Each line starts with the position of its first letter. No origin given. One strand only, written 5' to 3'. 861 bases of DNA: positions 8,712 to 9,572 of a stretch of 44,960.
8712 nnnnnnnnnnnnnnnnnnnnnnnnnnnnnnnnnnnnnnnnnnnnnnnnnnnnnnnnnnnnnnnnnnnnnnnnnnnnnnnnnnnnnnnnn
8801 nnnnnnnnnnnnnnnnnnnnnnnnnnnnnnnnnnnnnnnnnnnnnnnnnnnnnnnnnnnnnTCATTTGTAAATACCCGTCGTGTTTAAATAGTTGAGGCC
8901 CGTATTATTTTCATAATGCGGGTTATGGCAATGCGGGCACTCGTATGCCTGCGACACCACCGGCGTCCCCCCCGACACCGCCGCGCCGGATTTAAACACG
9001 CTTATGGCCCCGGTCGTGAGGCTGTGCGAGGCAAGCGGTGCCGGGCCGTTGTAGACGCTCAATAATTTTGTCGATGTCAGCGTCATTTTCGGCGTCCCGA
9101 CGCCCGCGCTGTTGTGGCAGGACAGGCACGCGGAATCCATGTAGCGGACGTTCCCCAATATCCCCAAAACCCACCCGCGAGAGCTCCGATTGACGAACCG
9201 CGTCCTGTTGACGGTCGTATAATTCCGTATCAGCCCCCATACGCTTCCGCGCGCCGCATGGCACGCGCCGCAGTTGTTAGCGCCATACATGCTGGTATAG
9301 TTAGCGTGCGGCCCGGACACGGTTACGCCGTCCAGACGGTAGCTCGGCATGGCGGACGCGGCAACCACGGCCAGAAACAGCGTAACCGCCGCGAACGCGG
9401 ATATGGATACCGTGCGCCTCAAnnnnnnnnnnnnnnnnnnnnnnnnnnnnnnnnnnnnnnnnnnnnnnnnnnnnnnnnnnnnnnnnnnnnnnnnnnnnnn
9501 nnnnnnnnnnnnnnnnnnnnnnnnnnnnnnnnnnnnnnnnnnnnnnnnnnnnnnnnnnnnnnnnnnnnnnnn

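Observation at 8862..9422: Exported tri-haem c-type cytochrome encoded inside the virion-gene operon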

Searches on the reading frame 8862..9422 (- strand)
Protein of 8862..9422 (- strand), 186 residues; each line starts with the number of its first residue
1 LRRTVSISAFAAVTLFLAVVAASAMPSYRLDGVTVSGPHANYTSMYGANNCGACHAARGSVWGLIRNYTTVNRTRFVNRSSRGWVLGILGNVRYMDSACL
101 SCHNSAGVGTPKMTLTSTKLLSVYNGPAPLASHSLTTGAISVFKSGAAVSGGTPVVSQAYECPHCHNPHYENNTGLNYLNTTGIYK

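Call 5: search_protein_families(library=pfam, proteins=[window:8862-9422:-], max_evalue=1)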
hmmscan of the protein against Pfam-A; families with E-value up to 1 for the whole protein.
window:8862-9422:- (186 aa): 11 families
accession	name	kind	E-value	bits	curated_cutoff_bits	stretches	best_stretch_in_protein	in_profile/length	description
PF09699.15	Paired_CXXCH_1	-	5.3e-09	36.1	20.6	2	156-176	5-23/41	Doubled CXXCH motif (Paired_CXXCH_1)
PF14522.11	Cytochrome_C7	-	0.00012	22.2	24.8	0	42-58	35-51/67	Cytochrome c7 and related cytochrome c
PF22113.1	Mtrc-MtrF_II-IV_dom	-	0.0002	21.4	30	1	48-114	81-139/176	Outer membrane cytochrome MtrC/MtrF-like, domains II/IV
PF13442.11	Cytochrome_CBB3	-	0.00085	20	27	1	96-114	11-28/68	Cytochrome C oxidase, cbb3-type, subunit III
PF13435.11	Cytochrome_C554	-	0.0014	19.9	20.8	1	51-115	2-66/84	Cytochrome c554 and c-prime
PF05495.17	zf-CHY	-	0.0047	17.8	31.3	1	154-171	13-27/68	CHY zinc finger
PF00034.26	Cytochrom_C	-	0.021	16.6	21.3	0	45-59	7-20/90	Cytochrome c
PF14537.11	Cytochrom_c3_2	-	0.026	15.4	25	0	95-173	5-71/79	Cytochrome c3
PF23145.1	Zf_2nd_IFT121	-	0.064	13.4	25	0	150-173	5-30/45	IFT121, second zinc finger domain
PF21817.3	CapR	-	0.12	13.1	24.2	0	82-117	18-52/67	CapR homology domain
PF11845.13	Tll0287-like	-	0.45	11.4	24.1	0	92-106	97-111/144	Tll0287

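Call 6: search_protein_families(library=ncbifam, proteins=[window:8862-9422:-], max_evalue=1)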
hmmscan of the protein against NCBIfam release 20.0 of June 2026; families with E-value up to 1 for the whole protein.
window:8862-9422:- (186 aa): 7 families
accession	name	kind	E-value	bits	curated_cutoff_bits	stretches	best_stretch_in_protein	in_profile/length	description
TIGR01905.1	paired_CXXCH_1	subfamily_domain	4.1e-06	26.6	25.2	2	97-114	7-24/41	doubled CXXCH domain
TIGR04257.1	nanowire_3heme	domain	0.00027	21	40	1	39-57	42-60/75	c(7)-type cytochrome triheme domain-containing protein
TIGR03806.1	chp_HNE_0200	subfamily_domain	0.0028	16.9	313.3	0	93-120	215-243/314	SO2930 family diheme c-type cytochrome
NF041028.1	decahem_GSU2203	exception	0.051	12.8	325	0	148-175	163-190/317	GSU2203 family decaheme c-type cytochrome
TIGR03508.1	decahem_SO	subfamily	0.12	11.8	192.2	0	150-170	134-154/258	DmsE family decaheme c-type cytochrome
NF040971.1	cytc_ExtS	equivalog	0.21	10.8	100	0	158-174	24-40/262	selenite/tellurite reduction operon c-type cytochrome lipoprotein ExtS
NF041895.1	choice_anch_V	domain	0.74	9.9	42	1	90-152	18-78/150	choice-of-anchor V domain-containing protein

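Call 7: search_protein_families(library=phrogs, proteins=[window:8862-9422:-], max_evalue=0.01)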
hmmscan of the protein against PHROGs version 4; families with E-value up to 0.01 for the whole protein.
window:8862-9422:- (186 aa): 0 families

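Call 8: find_homologous_proteins(query=window:8862-9422:-, max_evalue=0.001)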
Query window:8862-9422:- (186 aa): 8 proteins with E <= 0.001 among 285 candidates.
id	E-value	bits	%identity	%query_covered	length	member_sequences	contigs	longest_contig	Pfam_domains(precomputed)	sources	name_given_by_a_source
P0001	3.2e-119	413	100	100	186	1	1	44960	PF09699.16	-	-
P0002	2.6e-96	338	82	97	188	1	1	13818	PF09699.16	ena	-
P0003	1.5e-86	307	76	97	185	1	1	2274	PF09699.16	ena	-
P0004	7.5e-48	181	50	94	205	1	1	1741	PF09699.16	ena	-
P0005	5.6e-45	171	46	94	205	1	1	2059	PF09699.16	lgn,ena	-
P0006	1.2e-43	167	45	94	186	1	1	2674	PF09699.16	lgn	-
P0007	7.8e-12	63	33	86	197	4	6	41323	PF09699.16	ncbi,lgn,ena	-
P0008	2.4e-10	58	29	86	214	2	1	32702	PF14522.12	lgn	-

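Call 9: search_dna_similar(query=window:8862-9422:-, collection=phages, mode=protein, max_evalue=0.01)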
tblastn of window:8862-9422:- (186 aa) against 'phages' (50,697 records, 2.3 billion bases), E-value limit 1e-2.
No match.

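Call 11: find_encoding_contigs(protein=P0002, flank=10000)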
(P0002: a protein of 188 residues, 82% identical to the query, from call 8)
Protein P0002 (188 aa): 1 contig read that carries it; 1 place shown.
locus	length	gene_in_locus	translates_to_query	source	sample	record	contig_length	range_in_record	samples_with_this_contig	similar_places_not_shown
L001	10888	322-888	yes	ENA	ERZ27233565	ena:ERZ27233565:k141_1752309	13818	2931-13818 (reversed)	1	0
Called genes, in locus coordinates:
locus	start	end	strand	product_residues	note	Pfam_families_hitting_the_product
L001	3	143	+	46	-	?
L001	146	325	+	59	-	-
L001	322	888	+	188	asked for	PF09699:Paired_CXXCH_1 (faint)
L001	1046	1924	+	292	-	-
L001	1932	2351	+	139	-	PF07030:Phage_Mu_Gp36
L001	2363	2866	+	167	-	PF23840:Phage_tail_terminator (weak), PF09646:Gp37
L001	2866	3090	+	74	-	-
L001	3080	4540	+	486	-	PF27730:UCP028589, PF04984:Phage_sheath_1, PF17482:Phage_sheath_1C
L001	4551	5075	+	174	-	PF04985:Phage_tube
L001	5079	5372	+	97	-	-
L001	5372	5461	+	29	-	-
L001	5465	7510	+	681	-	PF10145:PhageMin_Tail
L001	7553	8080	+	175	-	PF06995:Phage_P2_GpU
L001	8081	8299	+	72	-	PF05489:Phage_tail_X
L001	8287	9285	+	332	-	PF05954:Phage_GPD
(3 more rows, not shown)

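Call 12: find_encoding_contigs(protein=P0007, flank=10000)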
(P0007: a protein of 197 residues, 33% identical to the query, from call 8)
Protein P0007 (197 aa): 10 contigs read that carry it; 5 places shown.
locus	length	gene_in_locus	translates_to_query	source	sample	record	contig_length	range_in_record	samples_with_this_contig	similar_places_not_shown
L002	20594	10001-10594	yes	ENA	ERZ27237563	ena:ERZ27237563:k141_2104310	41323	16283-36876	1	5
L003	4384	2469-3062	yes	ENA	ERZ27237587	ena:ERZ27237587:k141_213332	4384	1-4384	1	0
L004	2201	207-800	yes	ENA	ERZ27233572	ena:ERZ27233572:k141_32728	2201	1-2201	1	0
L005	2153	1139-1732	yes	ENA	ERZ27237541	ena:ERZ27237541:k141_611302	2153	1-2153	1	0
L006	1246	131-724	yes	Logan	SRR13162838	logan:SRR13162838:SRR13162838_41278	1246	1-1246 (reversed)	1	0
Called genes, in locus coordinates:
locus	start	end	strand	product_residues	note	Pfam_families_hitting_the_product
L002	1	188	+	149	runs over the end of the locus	-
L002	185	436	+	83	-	-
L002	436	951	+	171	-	-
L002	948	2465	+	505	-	PF17289:Terminase_6C (weak)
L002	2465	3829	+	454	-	PF06074:Portal_Mu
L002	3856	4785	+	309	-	PF04233:Phage_Mu_F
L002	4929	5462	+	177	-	PF05069:Phage_tail_S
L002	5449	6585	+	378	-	PF10123:Mu-like_Pro_N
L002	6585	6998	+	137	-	-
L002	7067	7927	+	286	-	PF10124:Mu-like_gpT, PF25209:Phage_capsid_4, PF10124:Mu-like_gpT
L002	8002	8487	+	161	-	-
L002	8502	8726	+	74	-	-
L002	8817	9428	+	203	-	-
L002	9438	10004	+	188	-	-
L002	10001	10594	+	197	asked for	PF09699:Paired_CXXCH_1 (faint)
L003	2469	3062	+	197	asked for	PF09699:Paired_CXXCH_1 (faint)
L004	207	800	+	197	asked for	PF09699:Paired_CXXCH_1 (faint)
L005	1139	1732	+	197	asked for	PF09699:Paired_CXXCH_1 (faint)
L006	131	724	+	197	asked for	PF09699:Paired_CXXCH_1 (faint)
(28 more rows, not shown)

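Call 13: find_encoding_contigs(protein=P0008, flank=10000)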
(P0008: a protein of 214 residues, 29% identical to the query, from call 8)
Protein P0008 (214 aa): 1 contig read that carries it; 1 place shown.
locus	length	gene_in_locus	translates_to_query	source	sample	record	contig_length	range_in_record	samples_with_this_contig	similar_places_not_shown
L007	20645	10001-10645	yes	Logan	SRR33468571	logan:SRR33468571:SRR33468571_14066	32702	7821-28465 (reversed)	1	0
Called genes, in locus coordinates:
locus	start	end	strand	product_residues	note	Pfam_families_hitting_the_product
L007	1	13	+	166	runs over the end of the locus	-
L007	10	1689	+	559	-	-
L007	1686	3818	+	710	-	PF04860:Phage_portal, PF04233:Phage_Mu_F (weak)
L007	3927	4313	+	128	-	PF14550:Peptidase_S78_2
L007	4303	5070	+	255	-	-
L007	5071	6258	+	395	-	-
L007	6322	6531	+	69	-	-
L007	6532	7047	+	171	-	-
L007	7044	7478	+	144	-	-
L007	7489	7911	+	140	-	-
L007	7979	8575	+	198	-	-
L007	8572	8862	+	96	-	-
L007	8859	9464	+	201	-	-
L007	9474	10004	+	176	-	-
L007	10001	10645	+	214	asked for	PF14522:Cytochrome_C7 (faint)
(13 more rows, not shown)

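Call 17: list_cluster_members(proteins=[P0007, P0008, P0005, P0006, P0002])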
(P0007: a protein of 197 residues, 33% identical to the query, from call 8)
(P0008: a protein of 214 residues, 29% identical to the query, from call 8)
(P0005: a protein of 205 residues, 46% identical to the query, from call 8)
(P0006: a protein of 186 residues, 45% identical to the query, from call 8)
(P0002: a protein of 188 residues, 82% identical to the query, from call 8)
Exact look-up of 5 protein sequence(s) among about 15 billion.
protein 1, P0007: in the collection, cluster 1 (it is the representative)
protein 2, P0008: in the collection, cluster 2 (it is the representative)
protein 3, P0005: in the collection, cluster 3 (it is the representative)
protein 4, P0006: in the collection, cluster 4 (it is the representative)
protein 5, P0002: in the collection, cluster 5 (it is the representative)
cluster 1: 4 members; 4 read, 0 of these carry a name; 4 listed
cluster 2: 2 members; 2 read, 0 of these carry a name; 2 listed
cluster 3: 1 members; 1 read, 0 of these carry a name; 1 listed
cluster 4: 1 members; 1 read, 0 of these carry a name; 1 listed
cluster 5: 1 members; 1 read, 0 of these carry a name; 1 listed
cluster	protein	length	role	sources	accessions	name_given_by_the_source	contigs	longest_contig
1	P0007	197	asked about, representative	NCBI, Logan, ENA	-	-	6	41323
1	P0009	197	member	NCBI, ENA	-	-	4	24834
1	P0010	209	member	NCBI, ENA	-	-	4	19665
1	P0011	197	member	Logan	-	-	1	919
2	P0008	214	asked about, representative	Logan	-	-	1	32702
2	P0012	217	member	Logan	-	-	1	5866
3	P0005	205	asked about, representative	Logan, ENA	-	-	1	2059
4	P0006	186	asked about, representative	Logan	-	-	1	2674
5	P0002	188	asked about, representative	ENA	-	-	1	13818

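Call 18: find_related_loci(query=A1, collection=genome_contigs, flank=10000)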
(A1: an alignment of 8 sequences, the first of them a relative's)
Query A1 (186 aa) in genome_contigs; peptide patterns used: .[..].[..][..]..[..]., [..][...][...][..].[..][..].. (x = any residue, [..] = any of these).
53 stretches matched a pattern, but none encodes a relative of the query by tblastn (E <= 1e-3).

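Call 20: find_related_loci(query=A1, collection=viral_contigs, flank=10000)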
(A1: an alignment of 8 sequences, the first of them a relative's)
Query A1 (186 aa) in viral_contigs; peptide patterns used: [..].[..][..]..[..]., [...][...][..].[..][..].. (x = any residue, [..] = any of these).
21 stretches matched a pattern; 1 encode a relative of the query (tblastn E <= 1e-3); 1 distinct loci.
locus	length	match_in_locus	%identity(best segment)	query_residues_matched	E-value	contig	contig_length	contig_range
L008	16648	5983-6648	27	9-172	2e-10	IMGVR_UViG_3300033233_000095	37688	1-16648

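Call 27: search_protein_representatives(alignment_id=A1)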
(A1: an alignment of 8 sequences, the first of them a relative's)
Query: 8 sequences, 188 profile positions. Proteins with E-value up to 0.001 (for the whole library): 13; up to 1e-10: 5; up to 1e-30: 2. The best 13 are listed.
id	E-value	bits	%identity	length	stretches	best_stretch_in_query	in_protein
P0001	2.0e-81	288.5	-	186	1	3-187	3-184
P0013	8.6e-33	129.9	-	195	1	7-183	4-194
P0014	7.1e-24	100.8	-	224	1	1-183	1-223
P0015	3.1e-17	79.2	-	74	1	131-187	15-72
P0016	2.7e-16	76.1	-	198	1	8-183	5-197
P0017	6.0e-10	55.4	-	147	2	91-183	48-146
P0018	7.3e-07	45.3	-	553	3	89-160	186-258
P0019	4.8e-05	39.4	-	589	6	151-175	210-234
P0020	5.1e-05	39.3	-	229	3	135-179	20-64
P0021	1.7e-04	37.6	-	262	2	44-184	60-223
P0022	1.9e-04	37.5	-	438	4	48-173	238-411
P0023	3.2e-04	36.7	-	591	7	92-176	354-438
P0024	8.0e-04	35.4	-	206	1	45-180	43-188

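Call 29: predict_structure(alignment_id=A1)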
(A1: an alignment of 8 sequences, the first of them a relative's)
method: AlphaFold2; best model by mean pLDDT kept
length: 186 residues; sequences in the alignment: 8
mean_pLDDT: 33.3   pTM: 0.24
mean pLDDT of the five models: 33.3, 33.2, 32.7, 32.0, 31.1
residues with pLDDT >= 90: 0; 70-90: 7; 50-70: 12; < 50: 167
segments of 3 or more residues with pLDDT < 50: 22-186
pLDDT, mean of each block of 10 residues (from residue 1): 56 71 33 25 28 31 27 26 28 32 29 30 34 38 33 25 30 29 26
secondary structure, 60 per line:
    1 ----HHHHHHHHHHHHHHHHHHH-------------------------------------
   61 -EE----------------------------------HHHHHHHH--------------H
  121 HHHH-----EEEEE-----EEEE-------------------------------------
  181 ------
elements in order: H5-23 H98-105 H120-124 E130-134 E140-143

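Call 30: search_solved_structures(query=A1, max_evalue=10, show_alignments=3)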
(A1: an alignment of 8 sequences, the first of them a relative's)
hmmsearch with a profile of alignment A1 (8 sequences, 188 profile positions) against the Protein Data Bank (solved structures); distinct sequences matched with E-value up to 10: 11.
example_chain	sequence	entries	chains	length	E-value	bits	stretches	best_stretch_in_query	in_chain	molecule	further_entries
6qkn_A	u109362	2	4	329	0.014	18.3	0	94-114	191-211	Cytochrome-c peroxidase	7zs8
6fu3_A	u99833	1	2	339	0.015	18.2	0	94-114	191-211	Protein CcpR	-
4j20_A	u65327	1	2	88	0.021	17.7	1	93-142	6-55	Cytochrome c-555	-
6ef8_A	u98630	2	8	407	0.42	13.5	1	99-173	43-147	C-type cytochrome OmcS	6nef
9l08_A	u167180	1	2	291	0.5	13.2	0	43-58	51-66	Covalently Connected Cytochrome c555 trimer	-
4owj_A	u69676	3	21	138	0.9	12.4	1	31-66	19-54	Cytolysin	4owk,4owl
8hcr_C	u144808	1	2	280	1.1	12.2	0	92-111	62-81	Cytochrome bc1 complex cytochrome c subunit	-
7e1v_O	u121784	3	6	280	1.1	12.2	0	92-111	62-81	Cytochrome bc1 complex cytochrome c subunit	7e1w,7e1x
8b9z_L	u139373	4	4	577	1.1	12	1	25-67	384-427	NADH-ubiquinone oxidoreductase chain 5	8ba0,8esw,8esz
1bvb_A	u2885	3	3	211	2.3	11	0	44-107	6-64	CYTOCHROME C-554 | CYTOCHROME C554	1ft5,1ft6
4rkm_A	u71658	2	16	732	5.7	9.8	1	44-71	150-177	MccA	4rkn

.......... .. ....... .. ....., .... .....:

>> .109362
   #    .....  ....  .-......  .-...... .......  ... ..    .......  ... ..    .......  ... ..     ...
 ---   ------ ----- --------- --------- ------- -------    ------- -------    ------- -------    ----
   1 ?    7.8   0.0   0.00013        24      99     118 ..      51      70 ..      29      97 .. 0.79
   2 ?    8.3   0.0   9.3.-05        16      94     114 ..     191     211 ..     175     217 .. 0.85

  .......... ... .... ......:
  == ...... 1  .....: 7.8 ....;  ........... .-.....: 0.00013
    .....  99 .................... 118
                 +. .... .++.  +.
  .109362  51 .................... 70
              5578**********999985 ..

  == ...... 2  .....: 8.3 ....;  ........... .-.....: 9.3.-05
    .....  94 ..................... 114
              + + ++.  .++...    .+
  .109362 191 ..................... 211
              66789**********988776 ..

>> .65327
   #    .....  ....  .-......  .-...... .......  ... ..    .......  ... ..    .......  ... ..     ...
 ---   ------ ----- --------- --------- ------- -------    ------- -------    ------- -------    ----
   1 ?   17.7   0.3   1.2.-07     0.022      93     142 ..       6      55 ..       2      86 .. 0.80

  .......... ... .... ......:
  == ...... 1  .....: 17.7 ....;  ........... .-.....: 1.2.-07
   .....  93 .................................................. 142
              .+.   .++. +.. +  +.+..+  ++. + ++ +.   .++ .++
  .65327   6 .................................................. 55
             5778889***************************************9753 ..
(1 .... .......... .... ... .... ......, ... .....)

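Call 31: find_encoding_contigs(protein=P0016, flank=10000, max_places=3)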
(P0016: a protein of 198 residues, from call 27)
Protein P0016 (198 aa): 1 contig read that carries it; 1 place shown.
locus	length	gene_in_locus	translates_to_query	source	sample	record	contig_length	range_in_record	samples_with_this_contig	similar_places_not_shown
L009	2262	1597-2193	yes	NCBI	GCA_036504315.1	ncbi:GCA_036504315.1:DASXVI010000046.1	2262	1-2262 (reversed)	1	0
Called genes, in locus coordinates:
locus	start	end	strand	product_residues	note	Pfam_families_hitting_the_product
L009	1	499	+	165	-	?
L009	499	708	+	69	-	-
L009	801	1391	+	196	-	-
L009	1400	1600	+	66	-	-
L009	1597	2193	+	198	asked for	PF09699:Paired_CXXCH_1 (faint)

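Call 32: find_encoding_contigs(protein=P0017, flank=10000, max_places=3)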
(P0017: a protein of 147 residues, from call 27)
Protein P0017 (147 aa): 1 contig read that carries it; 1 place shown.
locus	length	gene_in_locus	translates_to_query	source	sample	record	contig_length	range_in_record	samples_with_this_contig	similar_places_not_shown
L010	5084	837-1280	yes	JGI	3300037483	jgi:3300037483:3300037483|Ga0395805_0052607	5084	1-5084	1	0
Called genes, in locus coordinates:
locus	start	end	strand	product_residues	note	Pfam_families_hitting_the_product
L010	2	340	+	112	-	?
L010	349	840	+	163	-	-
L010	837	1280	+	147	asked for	PF14522:Cytochrome_C7 (faint), PF09699:Paired_CXXCH_1 (faint), PF14537:Cytochrom_c3_2 (faint)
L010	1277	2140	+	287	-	-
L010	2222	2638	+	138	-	PF07030:Phage_Mu_Gp36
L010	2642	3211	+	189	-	PF08873:Phage_Mu_Gp37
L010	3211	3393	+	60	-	-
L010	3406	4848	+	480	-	PF04984:Phage_sheath_1, PF17482:Phage_sheath_1C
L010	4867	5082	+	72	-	?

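Call 34: find_related_loci(query=A2, collection=genome_contigs, flank=10000)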
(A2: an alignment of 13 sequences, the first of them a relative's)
Query A2 (186 aa) in genome_contigs; peptide patterns used: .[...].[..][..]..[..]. (x = any residue, [..] = any of these).
5 stretches matched a pattern, but none encodes a relative of the query by tblastn (E <= 1e-3).
